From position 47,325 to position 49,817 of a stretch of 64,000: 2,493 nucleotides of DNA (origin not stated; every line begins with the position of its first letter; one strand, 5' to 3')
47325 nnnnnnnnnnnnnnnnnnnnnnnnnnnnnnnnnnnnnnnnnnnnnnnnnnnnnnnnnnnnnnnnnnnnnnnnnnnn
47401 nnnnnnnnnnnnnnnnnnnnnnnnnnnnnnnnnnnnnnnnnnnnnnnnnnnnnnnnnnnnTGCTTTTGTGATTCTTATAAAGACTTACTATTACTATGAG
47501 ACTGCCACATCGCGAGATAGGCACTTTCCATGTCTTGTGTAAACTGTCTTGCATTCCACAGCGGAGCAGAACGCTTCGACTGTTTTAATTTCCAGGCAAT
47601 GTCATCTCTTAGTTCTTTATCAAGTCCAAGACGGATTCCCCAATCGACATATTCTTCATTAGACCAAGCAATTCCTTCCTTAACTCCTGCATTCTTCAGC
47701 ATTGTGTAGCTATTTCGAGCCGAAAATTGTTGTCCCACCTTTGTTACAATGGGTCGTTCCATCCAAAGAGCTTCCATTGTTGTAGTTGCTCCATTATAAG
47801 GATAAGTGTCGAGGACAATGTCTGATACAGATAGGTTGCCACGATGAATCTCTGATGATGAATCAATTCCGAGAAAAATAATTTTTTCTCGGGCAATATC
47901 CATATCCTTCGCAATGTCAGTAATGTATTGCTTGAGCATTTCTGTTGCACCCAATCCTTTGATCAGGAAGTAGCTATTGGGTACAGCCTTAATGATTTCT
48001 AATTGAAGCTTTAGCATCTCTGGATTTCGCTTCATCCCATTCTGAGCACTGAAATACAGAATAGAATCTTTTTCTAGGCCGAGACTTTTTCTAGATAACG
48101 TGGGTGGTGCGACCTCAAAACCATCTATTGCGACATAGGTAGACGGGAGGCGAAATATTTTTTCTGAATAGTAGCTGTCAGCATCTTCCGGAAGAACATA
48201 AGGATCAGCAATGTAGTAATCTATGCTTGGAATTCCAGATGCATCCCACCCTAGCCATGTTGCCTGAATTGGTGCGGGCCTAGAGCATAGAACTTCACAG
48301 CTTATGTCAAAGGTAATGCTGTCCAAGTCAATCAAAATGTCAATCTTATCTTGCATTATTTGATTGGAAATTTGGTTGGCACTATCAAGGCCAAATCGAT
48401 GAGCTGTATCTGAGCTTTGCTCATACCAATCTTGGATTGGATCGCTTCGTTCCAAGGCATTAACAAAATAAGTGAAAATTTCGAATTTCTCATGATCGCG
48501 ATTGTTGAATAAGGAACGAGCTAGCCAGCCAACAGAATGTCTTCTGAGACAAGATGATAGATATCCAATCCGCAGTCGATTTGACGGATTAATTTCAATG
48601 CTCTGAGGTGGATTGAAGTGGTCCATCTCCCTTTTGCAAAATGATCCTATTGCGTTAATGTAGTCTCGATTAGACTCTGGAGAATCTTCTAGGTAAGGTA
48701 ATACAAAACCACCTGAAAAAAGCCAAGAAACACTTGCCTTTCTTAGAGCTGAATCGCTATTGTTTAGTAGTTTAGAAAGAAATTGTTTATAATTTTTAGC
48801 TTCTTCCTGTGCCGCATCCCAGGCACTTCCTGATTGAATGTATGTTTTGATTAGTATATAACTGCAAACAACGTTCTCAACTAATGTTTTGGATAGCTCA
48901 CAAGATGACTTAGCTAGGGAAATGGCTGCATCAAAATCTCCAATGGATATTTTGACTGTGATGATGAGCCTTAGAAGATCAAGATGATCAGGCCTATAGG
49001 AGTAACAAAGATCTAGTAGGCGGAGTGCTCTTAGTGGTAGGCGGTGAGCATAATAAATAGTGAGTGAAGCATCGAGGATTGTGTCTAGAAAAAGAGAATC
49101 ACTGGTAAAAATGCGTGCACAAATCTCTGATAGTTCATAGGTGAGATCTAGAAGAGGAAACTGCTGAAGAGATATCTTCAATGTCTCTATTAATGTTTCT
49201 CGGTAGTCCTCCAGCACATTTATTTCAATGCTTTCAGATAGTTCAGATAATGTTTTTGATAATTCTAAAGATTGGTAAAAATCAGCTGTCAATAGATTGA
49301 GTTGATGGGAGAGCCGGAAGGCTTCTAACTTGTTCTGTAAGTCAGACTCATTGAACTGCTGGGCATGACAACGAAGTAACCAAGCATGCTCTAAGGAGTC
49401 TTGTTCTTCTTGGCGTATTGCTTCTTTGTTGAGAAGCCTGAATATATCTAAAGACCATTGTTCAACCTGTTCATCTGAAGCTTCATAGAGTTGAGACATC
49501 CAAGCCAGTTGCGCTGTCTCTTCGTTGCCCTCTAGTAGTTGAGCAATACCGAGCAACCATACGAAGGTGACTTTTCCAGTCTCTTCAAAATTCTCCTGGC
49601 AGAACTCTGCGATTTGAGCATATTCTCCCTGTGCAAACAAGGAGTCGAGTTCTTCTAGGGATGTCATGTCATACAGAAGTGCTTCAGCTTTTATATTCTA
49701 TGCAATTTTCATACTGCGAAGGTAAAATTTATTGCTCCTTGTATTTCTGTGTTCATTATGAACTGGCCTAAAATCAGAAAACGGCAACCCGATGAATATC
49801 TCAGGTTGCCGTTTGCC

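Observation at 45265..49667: Tandem paralogous TPR-GT41 proteins with conserved catalytic halves and divergent TPR halves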

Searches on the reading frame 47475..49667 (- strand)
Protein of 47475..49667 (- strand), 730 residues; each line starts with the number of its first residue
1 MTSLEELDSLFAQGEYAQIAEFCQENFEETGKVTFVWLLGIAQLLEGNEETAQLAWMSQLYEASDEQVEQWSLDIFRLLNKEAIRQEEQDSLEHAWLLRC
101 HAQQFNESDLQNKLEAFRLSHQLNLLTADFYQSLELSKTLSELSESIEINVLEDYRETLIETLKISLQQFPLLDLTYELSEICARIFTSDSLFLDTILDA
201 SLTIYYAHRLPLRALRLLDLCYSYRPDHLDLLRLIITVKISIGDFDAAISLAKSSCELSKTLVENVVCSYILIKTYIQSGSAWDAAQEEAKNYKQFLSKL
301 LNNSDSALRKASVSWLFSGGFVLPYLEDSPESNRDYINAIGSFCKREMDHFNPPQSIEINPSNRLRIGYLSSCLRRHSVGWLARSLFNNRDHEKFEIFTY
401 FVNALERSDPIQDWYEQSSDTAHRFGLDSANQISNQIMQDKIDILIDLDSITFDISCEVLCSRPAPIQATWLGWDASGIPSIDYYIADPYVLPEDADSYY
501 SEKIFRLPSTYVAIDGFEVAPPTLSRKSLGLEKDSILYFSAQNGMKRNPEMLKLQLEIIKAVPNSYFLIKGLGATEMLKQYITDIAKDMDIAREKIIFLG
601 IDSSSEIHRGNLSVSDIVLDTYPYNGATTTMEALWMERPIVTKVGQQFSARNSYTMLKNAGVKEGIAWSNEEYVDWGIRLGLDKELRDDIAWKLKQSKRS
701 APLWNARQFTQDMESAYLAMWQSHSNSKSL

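Call 6: search_protein_families(library=pfam, proteins=[window:47475-49667:-], max_evalue=0.01)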
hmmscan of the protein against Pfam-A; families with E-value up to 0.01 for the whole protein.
window:47475-49667:- (730 aa): 1 family
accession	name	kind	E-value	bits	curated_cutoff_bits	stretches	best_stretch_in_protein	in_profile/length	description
PF13844.12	Glyco_transf_41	-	9.7e-49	166.5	25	2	525-713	358-543/543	Glycosyl transferase family 41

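Call 8: find_encoding_contigs(protein=window:47475-49667:-, flank=10000, max_places=6)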
Protein window:47475-49667:- (730 aa): 1 contig read that carries it; 1 place shown.
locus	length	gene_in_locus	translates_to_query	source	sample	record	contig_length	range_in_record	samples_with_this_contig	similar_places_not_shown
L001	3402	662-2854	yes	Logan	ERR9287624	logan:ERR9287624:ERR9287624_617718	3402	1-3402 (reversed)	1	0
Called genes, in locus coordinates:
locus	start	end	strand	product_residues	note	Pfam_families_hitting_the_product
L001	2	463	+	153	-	?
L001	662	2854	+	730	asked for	PF13844:Glyco_transf_41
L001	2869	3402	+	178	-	?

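Call 9: find_homologous_proteins(query=window:47475-49667:-, max_evalue=1e-10)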
Query window:47475-49667:- (730 aa): 1700 proteins with E <= 1e-10 among 8000 candidates; the best 120 are listed.
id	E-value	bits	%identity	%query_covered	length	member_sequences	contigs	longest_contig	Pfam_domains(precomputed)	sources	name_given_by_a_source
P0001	0.0e+0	1644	100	100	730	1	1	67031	PF13844.13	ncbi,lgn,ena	-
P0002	3.2e-192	659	42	99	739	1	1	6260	PF13844.13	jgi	jgi:predicted O-linked N-acetylglucosamine transferase (SPINDLY family)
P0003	3.3e-192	659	43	100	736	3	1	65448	PF13414.13,PF13432.13,PF13844.13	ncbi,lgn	ncbi:MAG: O-linked N-acetylglucosamine transferase, SPINDLY family protein [Nostoc sp.]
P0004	1.6e-191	656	42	99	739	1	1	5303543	PF13414.13,PF13432.13,PF13844.13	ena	-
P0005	2.5e-191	656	41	99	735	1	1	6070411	PF13431.13,PF13432.13,PF13844.13,PF07719.24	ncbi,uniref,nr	ncbi:O-linked N-acetylglucosamine transferase, SPINDLY family protein [Mastigocladopsis repens]|unir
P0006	3.1e-191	655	41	100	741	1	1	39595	PF14559.13,PF13432.13,PF13844.13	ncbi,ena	-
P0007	9.3e-190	651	43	98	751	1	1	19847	PF14559.13,PF13431.13,PF13414.13,PF00515.35,PF13424.13,PF13176.13,PF13432.13,PF13428.13,PF13844.13,PF13181.13,PF07719.24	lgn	-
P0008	4.0e-189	649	41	98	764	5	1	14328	PF13432.13,PF13428.13,PF13844.13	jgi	-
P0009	5.3e-189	648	43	100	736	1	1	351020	PF13414.13,PF13432.13,PF13428.13,PF13844.13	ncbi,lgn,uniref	ncbi:O-linked N-acetylglucosamine transferase, SPINDLY family protein [Nostoc sp.]|uniref:O-linked N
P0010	5.4e-189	648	41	99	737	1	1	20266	PF13431.13,PF13432.13,PF13844.13,PF13181.13,PF07719.24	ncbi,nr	ncbi:MAG: O-linked N-acetylglucosamine transferase, SPINDLY family protein [Stigonema ocellatum SAG 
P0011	5.8e-189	648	42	98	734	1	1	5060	PF13431.13,PF13176.13,PF13844.13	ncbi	ncbi:MAG: O-linked N-acetylglucosamine transferase, SPINDLY family protein [Coleofasciculaceae cyano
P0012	6.3e-189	648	44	98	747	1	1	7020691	PF14559.13,PF13844.13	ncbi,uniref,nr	ncbi:tetratricopeptide repeat protein [Fischerella sp. JS2]|uniref:O-linked N-acetylglucosamine tran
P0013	1.0e-188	647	42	98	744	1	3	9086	PF13431.13,PF13414.13,PF13844.13,PF07719.24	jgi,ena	-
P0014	1.3e-188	647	42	98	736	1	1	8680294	PF13414.13,PF13844.13,PF07719.24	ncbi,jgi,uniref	ncbi:protein O-GlcNAc transferase [Nostoc sp. DSM 114161]|jgi:predicted O-linked N-acetylglucosamine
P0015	2.4e-188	646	42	100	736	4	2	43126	PF14559.13,PF13432.13,PF13428.13,PF13844.13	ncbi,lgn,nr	ncbi:O-linked N-acetylglucosamine transferase, SPINDLY family protein [Nostoc calcicola FACHB-389]|n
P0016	2.6e-188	646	43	98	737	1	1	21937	PF14559.13,PF13431.13,PF13414.13,PF00515.35,PF13424.13,PF13432.13,PF13844.13,PF13181.13,PF07719.24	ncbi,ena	-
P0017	3.5e-188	645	41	99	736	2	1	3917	PF13431.13,PF13844.13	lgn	-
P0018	1.1e-187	644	41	98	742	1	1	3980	PF13431.13,PF13432.13,PF13844.13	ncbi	ncbi:MAG TPA: O-linked N-acetylglucosamine transferase, SPINDLY family protein [Coleofasciculaceae c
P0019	1.3e-187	643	43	93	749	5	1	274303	PF13432.13,PF13428.13,PF13844.13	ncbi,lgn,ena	-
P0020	1.5e-187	643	43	97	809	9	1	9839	PF13844.13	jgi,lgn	-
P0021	1.8e-187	643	41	99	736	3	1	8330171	PF13414.13,PF13432.13,PF13844.13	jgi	jgi:predicted O-linked N-acetylglucosamine transferase (SPINDLY family)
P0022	1.8e-187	643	41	99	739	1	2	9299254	PF13414.13,PF13432.13,PF13844.13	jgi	jgi:predicted O-linked N-acetylglucosamine transferase (SPINDLY family)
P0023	4.9e-187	642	42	100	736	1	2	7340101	PF13432.13,PF13844.13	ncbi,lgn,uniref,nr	ncbi:O-linked N-acetylglucosamine transferase, SPINDLY family protein [Nostoc sp. ATCC 53789]|uniref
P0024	5.5e-187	641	42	99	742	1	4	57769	PF13844.13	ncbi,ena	-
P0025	6.2e-187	641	41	98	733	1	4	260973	PF14559.13,PF13431.13,PF13414.13,PF13432.13,PF13844.13,PF07719.24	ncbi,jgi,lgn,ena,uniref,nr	ncbi:O-linked N-acetylglucosamine transferase, SPINDLY family protein [Aetokthonos hydrillicola Thur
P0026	8.1e-187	641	43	98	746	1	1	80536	PF13844.13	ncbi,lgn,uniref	ncbi:O-linked N-acetylglucosamine transferase, SPINDLY family protein [Calothrix sp. CCY 0018]|unire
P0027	1.1e-186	640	41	98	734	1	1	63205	PF13432.13,PF13844.13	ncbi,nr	ncbi:O-linked N-acetylglucosamine transferase, SPINDLY family protein [Nostoc sp. FACHB-973]|nr:O-li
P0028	1.7e-186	640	41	98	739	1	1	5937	PF13844.13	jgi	-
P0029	1.8e-186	640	41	99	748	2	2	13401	PF13414.13,PF13432.13,PF13844.13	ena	-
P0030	1.9e-186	640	42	98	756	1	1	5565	PF13844.13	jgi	jgi:predicted O-linked N-acetylglucosamine transferase (SPINDLY family)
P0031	2.4e-186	639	41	98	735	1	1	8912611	PF13431.13,PF13414.13,PF13432.13,PF13844.13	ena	-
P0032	2.5e-186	639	41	99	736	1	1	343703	PF13414.13,PF13432.13,PF13844.13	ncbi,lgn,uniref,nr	ncbi:MAG: O-linked N-acetylglucosamine transferase, SPINDLY family protein [Nostoc sp. ChiQUE02]|uni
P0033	2.7e-186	639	41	98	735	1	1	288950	PF13432.13,PF13844.13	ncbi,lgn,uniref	ncbi:MAG: O-linked N-acetylglucosamine transferase, SPINDLY family protein [Nostoc sp.]|uniref:O-lin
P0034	2.7e-186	639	41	99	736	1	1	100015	PF13431.13,PF13414.13,PF13432.13,PF13844.13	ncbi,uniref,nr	ncbi:O-linked N-acetylglucosamine transferase, SPINDLY family protein [Nostoc sp. LEGE 12450]|uniref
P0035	3.4e-186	639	41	99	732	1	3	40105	PF14559.13,PF13432.13,PF13844.13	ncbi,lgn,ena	-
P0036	3.8e-186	639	42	98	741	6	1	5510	PF13844.13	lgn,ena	-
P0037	7.2e-186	638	41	98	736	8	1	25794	PF13432.13,PF13844.13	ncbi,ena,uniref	ncbi:O-linked N-acetylglucosamine transferase, SPINDLY family protein [uncultured Nostoc sp.]|uniref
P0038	8.4e-186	638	43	98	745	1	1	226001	PF14559.13,PF13431.13,PF13414.13,PF13844.13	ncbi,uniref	ncbi:MAG: tetratricopeptide repeat protein [Nostoc sp.]|uniref:O-linked N-acetylglucosamine transfer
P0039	1.5e-185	637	42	97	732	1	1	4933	PF13432.13,PF13428.13,PF13844.13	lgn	-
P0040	1.5e-185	637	40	99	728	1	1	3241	PF14559.13,PF13414.13,PF13432.13,PF13844.13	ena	-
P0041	1.8e-185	636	43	97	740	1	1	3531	PF13432.13,PF13844.13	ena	-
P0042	2.1e-185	636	42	98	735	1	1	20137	PF13432.13,PF13844.13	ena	-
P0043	2.4e-185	636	43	97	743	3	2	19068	PF14559.13,PF13432.13,PF13844.13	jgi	jgi:predicted O-linked N-acetylglucosamine transferase (SPINDLY family)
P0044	2.6e-185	636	41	100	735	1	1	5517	PF13844.13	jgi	jgi:predicted O-linked N-acetylglucosamine transferase (SPINDLY family)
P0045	3.1e-185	636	42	98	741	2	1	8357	PF14559.13,PF13432.13,PF13844.13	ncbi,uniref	ncbi:MAG: tetratricopeptide repeat protein [Coleofasciculus sp.]|uniref:O-linked N-acetylglucosamine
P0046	3.5e-185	635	42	99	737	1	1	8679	PF13844.13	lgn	-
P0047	4.4e-185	635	41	98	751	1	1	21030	PF13414.13,PF13844.13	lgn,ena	-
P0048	4.5e-185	635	41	99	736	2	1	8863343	PF13432.13,PF13844.13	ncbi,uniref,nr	ncbi:O-linked N-acetylglucosamine transferase, SPINDLY family protein [Desmonostoc muscorum LEGE 124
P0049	4.7e-185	635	41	99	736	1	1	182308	PF13414.13,PF13432.13,PF13844.13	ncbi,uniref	ncbi:MAG: O-linked N-acetylglucosamine transferase, SPINDLY family protein [Nostoc sp.]|uniref:O-lin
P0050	4.8e-185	635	41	100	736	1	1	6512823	PF13432.13,PF13844.13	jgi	jgi:predicted O-linked N-acetylglucosamine transferase (SPINDLY family)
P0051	5.6e-185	635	41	99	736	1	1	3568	PF13414.13,PF13432.13,PF13844.13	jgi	jgi:predicted O-linked N-acetylglucosamine transferase (SPINDLY family)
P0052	8.4e-185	634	41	99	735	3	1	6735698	PF14559.13,PF13432.13,PF13844.13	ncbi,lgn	-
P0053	8.8e-185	634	43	98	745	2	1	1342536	PF13844.13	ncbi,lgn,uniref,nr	ncbi:TPR repeat-containing protein [Tolypothrix sp. NIES-4075]|uniref:O-linked N-acetylglucosamine t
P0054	1.0e-184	634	40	99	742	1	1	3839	PF13432.13,PF13844.13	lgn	-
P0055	1.1e-184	634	42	95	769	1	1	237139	PF12895.14,PF13844.13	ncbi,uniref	ncbi:O-linked N-acetylglucosamine transferase, SPINDLY family protein [Trichocoleus desertorum AS-A1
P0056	1.2e-184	634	41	99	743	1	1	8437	PF14559.13,PF13414.13,PF13432.13,PF13428.13,PF13844.13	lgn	-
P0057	1.4e-184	634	42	98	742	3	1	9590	PF14559.13,PF13844.13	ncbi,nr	ncbi:MAG: O-linked N-acetylglucosamine transferase, SPINDLY family protein [Leptolyngbyaceae cyanoba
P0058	1.4e-184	634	41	98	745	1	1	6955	PF14559.13,PF13431.13,PF13432.13,PF13428.13,PF13844.13,PF07719.24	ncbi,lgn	ncbi:MAG: O-linked N-acetylglucosamine transferase, SPINDLY family protein [Rivularia sp. (in: cyano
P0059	1.5e-184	633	41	98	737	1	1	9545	PF13414.13,PF13432.13,PF13844.13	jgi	jgi:predicted O-linked N-acetylglucosamine transferase (SPINDLY family)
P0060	1.6e-184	633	41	99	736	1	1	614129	PF13414.13,PF13432.13,PF13844.13,PF07719.24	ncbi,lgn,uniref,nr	ncbi:O-linked N-acetylglucosamine transferase, SPINDLY family protein [Nostoc sp. ChiVER01]|uniref:O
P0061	1.9e-184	633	43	96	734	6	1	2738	PF14559.13,PF13844.13,PF07719.24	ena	-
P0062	2.0e-184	633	42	98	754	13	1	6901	PF13844.13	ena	-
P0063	2.2e-184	633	42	98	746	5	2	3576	PF13431.13,PF00515.35,PF13176.13,PF13844.13,PF13181.13,PF07719.24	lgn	-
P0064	2.7e-184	633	41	98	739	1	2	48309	PF13844.13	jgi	-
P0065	3.2e-184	632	43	98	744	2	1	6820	PF13432.13,PF13844.13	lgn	-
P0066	3.2e-184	632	41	98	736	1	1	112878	PF13844.13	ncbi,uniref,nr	ncbi:O-linked N-acetylglucosamine transferase, SPINDLY family protein [Nostoc sp. CHAB 5784]|uniref:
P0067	3.2e-184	632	43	93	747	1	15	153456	PF14559.13,PF13432.13,PF13844.13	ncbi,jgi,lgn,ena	-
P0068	3.5e-184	632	42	98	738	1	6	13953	PF13844.13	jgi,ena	-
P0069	3.7e-184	632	42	99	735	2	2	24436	PF14559.13,PF13431.13,PF13432.13,PF13844.13,PF07719.24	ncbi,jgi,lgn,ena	-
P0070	4.3e-184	632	41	98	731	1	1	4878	PF13844.13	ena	-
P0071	4.7e-184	632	41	100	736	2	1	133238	PF14559.13,PF13432.13,PF13844.13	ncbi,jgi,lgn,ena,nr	ncbi:MAG: O-linked N-acetylglucosamine transferase, SPINDLY family protein [Desmonostoc geniculatum 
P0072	5.0e-184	632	42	98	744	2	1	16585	PF13432.13,PF13844.13,PF07719.24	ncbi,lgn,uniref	ncbi:O-linked N-acetylglucosamine transferase, SPINDLY family protein [Coleofasciculus sp. F4-SAH-05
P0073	6.2e-184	631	42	99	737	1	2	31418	PF13844.13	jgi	-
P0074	6.4e-184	631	44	92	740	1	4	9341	PF13844.13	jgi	jgi:predicted O-linked N-acetylglucosamine transferase (SPINDLY family)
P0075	6.7e-184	631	41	100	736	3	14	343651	PF13432.13,PF13844.13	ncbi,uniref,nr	ncbi:O-linked N-acetylglucosamine transferase, SPINDLY family protein [Nostoc linckia z18]|uniref:pr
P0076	7.9e-184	631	42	98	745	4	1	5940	PF13844.13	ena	-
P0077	1.0e-183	631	42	98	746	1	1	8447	PF13844.13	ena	-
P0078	1.2e-183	630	43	93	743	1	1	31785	PF14559.13,PF13844.13,PF07719.24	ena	-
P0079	1.3e-183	630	43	98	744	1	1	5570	PF14559.13,PF13432.13,PF13428.13,PF13844.13,PF07719.24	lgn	-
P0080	1.3e-183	630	42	98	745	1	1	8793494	PF13844.13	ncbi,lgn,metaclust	metaclust:status=active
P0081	1.4e-183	630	43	97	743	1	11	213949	PF13432.13,PF13844.13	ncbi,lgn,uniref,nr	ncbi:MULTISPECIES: O-linked N-acetylglucosamine transferase, SPINDLY family protein [unclassified Mi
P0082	1.4e-183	630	41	99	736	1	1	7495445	PF13414.13,PF13432.13,PF13844.13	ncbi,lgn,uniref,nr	ncbi:O-linked N-acetylglucosamine transferase, SPINDLY family protein [Nostoc sp. C057]|uniref:O-lin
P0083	1.6e-183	630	42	97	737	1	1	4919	PF13844.13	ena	-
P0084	1.9e-183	630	41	100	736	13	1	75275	PF14559.13,PF13414.13,PF13432.13,PF13844.13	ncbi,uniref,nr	ncbi:O-linked N-acetylglucosamine transferase family protein [Nostoc favosum]|uniref:protein O-GlcNA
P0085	2.6e-183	629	42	98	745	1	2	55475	PF13432.13,PF13428.13,PF13844.13,PF07719.24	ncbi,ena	ncbi:MAG: O-linked N-acetylglucosamine transferase, SPINDLY family protein [Rivularia sp. (in: cyano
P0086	3.4e-183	629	42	98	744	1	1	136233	PF13414.13,PF13844.13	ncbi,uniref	ncbi:O-linked N-acetylglucosamine transferase, SPINDLY family protein [Nostoc sp.]|uniref:O-linked N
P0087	3.4e-183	629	42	97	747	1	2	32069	PF13432.13,PF13844.13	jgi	-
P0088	3.5e-183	629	41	98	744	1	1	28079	PF13432.13,PF13844.13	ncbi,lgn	ncbi:MAG: O-linked N-acetylglucosamine transferase, SPINDLY family protein [Actinomycetota bacterium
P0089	3.5e-183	629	43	94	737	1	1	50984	PF14559.13,PF13844.13,PF07719.24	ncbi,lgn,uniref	ncbi:O-linked N-acetylglucosamine transferase, SPINDLY family protein [Coleofasciculus chthonoplaste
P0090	4.1e-183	629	41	98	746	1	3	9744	PF13176.13,PF13428.13,PF13844.13,PF07719.24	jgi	jgi:predicted O-linked N-acetylglucosamine transferase (SPINDLY family)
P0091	4.9e-183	628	41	99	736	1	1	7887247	PF13431.13,PF13414.13,PF13432.13,PF13844.13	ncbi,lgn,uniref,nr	ncbi:tetratricopeptide repeat protein [Nostoc sp. TCL240-02]|uniref:O-linked N-acetylglucosamine tra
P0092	5.1e-183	628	41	98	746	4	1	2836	PF13414.13,PF13432.13,PF13844.13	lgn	-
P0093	5.1e-183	628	42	98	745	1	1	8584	PF13428.13,PF13844.13,PF07719.24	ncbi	ncbi:MAG: O-linked N-acetylglucosamine transferase, SPINDLY family protein [Cyanobacteria bacterium 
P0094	6.0e-183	628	41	98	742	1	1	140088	PF14559.13,PF13844.13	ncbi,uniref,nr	ncbi:O-linked N-acetylglucosamine transferase, SPINDLY family protein [Leptolyngbya sp. FACHB-671]|u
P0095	6.1e-183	628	42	98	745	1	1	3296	PF14559.13,PF13431.13,PF13432.13,PF13844.13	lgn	-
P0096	6.9e-183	628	41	97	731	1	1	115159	PF13432.13,PF13844.13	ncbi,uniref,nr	ncbi:O-linked N-acetylglucosamine transferase, SPINDLY family protein [Argonema galeatum]|uniref:O-l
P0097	7.2e-183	628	41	98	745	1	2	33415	PF13844.13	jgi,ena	-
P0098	7.3e-183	628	42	93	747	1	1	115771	PF14559.13,PF13432.13,PF13844.13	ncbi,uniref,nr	ncbi:O-linked N-acetylglucosamine transferase, SPINDLY family protein [Argonema antarcticum]|uniref:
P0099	7.8e-183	628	42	98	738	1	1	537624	PF13844.13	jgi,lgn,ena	jgi:predicted O-linked N-acetylglucosamine transferase (SPINDLY family)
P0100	8.3e-183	628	41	98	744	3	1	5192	PF14559.13,PF13432.13,PF13844.13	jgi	jgi:predicted O-linked N-acetylglucosamine transferase (SPINDLY family)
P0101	9.3e-183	627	42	98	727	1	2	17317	PF13844.13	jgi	-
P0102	9.8e-183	627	43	97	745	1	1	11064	PF14559.13,PF13414.13,PF13432.13,PF13844.13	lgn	-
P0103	1.2e-182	627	42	98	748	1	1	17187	PF13432.13,PF13428.13,PF13844.13,PF07719.24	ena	-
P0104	1.3e-182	627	41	99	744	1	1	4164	PF14559.13,PF13432.13,PF13844.13,PF07719.24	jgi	jgi:predicted O-linked N-acetylglucosamine transferase (SPINDLY family)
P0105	1.6e-182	627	41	98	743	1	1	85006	PF13844.13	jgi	-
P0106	1.7e-182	627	43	98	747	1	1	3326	PF13432.13,PF13428.13,PF13844.13,PF13181.13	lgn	-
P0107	1.8e-182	627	43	98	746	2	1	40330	PF13844.13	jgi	-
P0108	2.0e-182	626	42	98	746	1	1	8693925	PF13844.13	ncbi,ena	-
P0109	2.7e-182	626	41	100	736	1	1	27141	PF13844.13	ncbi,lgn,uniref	ncbi:O-linked N-acetylglucosamine transferase, SPINDLY family protein [Nostoc sp.]|uniref:O-linked N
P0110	2.8e-182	626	42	98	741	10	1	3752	PF13844.13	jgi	jgi:predicted O-linked N-acetylglucosamine transferase (SPINDLY family)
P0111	3.1e-182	626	42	98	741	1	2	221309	PF13432.13,PF13844.13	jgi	jgi:predicted O-linked N-acetylglucosamine transferase (SPINDLY family)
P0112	3.2e-182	626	41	98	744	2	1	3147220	PF13844.13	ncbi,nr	ncbi:MAG: O-linked N-acetylglucosamine transferase, SPINDLY family protein [Hormoscilla sp. GM7CHS1p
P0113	3.3e-182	626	42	97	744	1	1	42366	PF14559.13,PF13431.13,PF13844.13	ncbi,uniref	ncbi:O-linked N-acetylglucosamine transferase, SPINDLY family protein [Coleofasciculus sp. H7-2]|uni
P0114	3.3e-182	626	43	98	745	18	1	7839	PF13844.13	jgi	jgi:predicted O-linked N-acetylglucosamine transferase (SPINDLY family)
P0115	4.1e-182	625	42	97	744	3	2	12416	PF13414.13,PF13432.13,PF13844.13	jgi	jgi:predicted O-linked N-acetylglucosamine transferase (SPINDLY family)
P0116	4.1e-182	625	40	99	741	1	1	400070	PF13844.13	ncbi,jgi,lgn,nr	ncbi:MAG: O-linked N-acetylglucosamine transferase, SPINDLY family protein [Calothrix sp. FI2-JRJ7]|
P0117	4.2e-182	625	40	99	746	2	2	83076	PF13432.13,PF13844.13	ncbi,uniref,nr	ncbi:O-linked N-acetylglucosamine transferase, SPINDLY family protein [Tychonema sp. BBK16]|uniref:O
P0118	4.6e-182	625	41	98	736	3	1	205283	PF13844.13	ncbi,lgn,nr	ncbi:MAG: O-linked N-acetylglucosamine transferase, SPINDLY family protein [Nostoc sp. ZfuVER08]|nr:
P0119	4.7e-182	625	42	98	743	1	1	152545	PF13844.13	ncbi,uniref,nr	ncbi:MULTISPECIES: O-linked N-acetylglucosamine transferase, SPINDLY family protein [Cyanophyceae]|u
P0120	5.0e-182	625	41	98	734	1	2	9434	PF14559.13,PF13414.13,PF13432.13,PF13428.13,PF13844.13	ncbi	-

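Call 10: list_cluster_members(proteins=[window:47475-49667:-, window:45265-47460:-, window:49866-50420:-, window:44086-45249:-, window:41370-41990:+, window:38044-40212:+])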
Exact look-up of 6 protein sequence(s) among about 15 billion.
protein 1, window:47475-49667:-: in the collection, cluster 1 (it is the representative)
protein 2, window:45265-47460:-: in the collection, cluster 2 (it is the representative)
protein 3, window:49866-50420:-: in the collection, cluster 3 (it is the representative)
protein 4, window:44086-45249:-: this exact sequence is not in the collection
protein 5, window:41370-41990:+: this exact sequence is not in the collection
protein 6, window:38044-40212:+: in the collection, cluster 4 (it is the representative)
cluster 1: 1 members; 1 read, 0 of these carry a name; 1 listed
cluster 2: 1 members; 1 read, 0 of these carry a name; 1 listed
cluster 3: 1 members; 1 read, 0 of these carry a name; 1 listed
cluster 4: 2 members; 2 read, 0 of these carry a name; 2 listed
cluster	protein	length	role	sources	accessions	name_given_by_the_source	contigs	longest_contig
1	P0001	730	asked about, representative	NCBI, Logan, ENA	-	-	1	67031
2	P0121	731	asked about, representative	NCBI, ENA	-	-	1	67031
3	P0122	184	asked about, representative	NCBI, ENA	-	-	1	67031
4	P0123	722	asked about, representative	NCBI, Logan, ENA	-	-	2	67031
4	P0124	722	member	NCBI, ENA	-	-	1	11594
